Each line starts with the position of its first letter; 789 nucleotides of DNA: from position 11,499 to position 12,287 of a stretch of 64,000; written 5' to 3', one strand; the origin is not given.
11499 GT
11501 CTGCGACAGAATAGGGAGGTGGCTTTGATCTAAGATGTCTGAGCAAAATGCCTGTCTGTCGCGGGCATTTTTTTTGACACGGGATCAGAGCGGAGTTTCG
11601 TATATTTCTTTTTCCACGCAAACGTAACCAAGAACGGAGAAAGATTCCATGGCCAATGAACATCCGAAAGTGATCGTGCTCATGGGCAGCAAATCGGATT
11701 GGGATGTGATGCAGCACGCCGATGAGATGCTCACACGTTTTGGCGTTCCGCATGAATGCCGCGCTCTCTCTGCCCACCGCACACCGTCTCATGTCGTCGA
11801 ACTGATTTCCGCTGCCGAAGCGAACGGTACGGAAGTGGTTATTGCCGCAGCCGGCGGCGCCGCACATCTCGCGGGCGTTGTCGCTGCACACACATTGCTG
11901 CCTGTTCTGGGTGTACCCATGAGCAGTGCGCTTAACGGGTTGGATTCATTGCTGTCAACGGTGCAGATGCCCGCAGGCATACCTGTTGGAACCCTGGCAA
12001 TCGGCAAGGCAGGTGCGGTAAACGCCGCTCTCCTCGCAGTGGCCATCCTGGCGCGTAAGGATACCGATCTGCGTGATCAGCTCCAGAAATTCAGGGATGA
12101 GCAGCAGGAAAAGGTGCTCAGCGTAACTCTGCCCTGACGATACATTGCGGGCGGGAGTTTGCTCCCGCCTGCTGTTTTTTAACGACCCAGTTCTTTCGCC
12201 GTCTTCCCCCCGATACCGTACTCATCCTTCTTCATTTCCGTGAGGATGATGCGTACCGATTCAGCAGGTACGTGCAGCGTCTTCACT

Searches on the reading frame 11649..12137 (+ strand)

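Call 9: search_protein_families(library=pfam, proteins=[window:11649-12137:+], max_evalue=0.001)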
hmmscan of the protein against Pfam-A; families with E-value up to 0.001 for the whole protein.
window:11649-12137:+ (162 aa): 2 families
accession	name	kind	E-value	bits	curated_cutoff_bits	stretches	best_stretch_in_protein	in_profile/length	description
PF00731.26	AIRC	-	2.6e-59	199.5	30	1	7-154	1-147/148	AIR carboxylase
PF13685.12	Fe-ADH_2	-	6.8e-06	26.6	28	1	7-107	21-122/149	Iron-containing alcohol dehydrogenase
